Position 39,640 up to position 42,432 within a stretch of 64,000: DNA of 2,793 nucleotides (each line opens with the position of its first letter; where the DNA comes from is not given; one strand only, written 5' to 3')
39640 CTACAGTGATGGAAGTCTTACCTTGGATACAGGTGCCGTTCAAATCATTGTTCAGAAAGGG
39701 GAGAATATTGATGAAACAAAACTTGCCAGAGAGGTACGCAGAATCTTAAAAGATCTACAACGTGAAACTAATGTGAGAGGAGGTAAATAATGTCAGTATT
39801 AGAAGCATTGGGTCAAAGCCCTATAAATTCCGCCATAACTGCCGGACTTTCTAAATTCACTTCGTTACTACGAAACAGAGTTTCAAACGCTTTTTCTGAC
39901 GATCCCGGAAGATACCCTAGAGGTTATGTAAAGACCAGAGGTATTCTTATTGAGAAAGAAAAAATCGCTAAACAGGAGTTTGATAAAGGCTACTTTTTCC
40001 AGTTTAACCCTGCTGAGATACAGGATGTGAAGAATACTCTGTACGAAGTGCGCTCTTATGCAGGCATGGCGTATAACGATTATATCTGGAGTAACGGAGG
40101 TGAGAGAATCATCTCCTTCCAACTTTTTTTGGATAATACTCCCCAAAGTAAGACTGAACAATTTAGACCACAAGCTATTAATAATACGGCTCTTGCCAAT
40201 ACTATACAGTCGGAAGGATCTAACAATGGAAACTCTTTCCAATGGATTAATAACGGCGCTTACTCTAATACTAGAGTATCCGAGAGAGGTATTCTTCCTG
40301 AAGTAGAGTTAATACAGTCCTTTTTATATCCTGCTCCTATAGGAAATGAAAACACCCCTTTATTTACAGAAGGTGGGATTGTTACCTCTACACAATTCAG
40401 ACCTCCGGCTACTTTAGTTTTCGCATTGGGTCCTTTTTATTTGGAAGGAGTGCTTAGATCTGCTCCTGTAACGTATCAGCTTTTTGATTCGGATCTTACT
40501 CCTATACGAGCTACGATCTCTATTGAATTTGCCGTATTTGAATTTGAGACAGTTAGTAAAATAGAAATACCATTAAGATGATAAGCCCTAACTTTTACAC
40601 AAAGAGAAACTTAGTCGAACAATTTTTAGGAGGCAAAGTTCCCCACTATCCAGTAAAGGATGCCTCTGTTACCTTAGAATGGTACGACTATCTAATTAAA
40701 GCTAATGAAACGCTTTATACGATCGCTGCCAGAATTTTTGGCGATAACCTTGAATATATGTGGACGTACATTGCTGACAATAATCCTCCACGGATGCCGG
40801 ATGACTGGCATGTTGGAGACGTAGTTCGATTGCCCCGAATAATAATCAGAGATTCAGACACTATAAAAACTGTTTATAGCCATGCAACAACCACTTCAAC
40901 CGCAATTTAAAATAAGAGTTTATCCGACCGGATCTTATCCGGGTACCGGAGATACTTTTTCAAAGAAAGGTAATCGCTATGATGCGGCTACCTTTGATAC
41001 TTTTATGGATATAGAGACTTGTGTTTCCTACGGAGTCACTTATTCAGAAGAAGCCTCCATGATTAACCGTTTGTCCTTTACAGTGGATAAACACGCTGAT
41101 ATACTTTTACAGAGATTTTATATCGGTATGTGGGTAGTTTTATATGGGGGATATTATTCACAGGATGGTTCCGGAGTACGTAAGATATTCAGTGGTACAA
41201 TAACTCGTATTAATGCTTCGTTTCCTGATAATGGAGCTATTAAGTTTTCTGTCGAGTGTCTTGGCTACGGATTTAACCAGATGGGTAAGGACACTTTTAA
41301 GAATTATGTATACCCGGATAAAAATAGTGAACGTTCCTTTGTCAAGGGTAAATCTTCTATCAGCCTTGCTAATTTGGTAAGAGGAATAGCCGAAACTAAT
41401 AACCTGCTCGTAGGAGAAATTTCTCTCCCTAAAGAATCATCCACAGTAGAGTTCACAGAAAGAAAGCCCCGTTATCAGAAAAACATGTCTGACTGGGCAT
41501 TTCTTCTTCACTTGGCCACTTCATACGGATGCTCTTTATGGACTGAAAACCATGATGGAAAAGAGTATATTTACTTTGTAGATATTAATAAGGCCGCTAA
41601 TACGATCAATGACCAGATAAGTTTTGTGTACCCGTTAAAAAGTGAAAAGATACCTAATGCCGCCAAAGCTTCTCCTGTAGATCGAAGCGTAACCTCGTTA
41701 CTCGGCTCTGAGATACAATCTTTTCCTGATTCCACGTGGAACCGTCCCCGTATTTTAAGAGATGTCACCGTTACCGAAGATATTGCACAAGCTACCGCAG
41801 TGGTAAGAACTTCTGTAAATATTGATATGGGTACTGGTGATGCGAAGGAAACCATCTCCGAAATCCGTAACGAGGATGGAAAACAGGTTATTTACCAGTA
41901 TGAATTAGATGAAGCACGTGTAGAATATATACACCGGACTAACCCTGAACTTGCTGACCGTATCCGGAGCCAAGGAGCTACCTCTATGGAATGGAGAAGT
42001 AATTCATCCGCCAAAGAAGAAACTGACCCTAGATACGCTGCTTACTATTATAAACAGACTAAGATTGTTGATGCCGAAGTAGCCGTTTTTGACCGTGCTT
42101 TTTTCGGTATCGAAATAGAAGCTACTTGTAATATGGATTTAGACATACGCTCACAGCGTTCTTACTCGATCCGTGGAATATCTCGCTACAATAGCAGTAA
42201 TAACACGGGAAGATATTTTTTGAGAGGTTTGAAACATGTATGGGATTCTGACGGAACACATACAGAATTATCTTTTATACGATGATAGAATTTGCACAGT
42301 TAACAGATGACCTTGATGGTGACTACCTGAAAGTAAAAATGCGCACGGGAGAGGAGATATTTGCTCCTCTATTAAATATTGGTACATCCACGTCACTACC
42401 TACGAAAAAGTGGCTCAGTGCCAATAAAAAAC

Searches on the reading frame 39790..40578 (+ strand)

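Call 17: search_protein_families(library=phrogs, proteins=[window:39790-40578:+], max_evalue=0.01)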
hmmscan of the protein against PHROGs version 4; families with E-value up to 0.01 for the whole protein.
window:39790-40578:+ (263 aa): 0 families

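Call 108: search_protein_families(library=pfam, proteins=[window:39790-40578:+], max_evalue=0.01)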
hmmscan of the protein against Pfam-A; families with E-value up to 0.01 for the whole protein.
window:39790-40578:+ (263 aa): 2 families
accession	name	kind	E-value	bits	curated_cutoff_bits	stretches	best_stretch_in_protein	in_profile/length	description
PF19266.4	CIS_tube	-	1.8e-12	47.7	27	2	206-249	106-149/158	Contractile injection system tube protein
PF16775.10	ZoocinA_TRD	-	0.003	18.1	27.4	1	56-98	47-86/106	Target recognition domain of lytic exoenzyme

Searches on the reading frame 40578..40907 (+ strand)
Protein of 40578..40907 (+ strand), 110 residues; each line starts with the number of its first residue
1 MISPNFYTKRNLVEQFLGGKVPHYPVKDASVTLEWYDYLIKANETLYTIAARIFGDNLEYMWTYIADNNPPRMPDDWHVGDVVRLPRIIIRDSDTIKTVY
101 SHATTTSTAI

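Call 108: search_protein_families(library=pfam, proteins=[window:40578-40907:+], max_evalue=0.01)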
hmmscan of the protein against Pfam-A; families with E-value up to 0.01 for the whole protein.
window:40578-40907:+ (110 aa): 1 family
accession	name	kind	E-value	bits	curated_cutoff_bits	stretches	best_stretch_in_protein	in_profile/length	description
PF23457.1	LysM2_NFP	-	0.0043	17.5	36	1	37-86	7-54/56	NFP LysM2 domain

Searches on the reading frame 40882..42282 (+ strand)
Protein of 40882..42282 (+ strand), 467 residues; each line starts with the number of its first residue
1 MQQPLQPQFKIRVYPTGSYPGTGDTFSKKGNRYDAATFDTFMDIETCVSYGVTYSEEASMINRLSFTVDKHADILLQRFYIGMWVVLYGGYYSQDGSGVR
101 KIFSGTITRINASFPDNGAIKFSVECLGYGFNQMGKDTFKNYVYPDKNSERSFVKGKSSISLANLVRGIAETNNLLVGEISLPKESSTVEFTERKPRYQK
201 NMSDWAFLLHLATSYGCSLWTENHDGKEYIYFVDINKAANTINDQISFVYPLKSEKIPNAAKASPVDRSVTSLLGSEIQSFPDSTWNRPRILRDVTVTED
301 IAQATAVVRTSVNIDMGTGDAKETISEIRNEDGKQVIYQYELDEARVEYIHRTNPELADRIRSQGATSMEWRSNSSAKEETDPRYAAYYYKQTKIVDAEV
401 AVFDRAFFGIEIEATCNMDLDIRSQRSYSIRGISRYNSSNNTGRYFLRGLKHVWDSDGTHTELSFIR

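Call 17: search_protein_families(library=phrogs, proteins=[window:40882-42282:+], max_evalue=0.01)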
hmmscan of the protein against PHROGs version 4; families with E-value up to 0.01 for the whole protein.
window:40882-42282:+ (467 aa): 0 families

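Call 108: search_protein_families(library=pfam, proteins=[window:40882-42282:+], max_evalue=0.01)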
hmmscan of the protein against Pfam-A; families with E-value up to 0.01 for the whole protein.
window:40882-42282:+ (467 aa): 1 family
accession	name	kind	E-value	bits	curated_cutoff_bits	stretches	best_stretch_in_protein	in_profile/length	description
PF05954.17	Phage_GPD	-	0.0058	16.3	30.1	0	196-244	119-169/305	Phage tail baseplate hub (GPD)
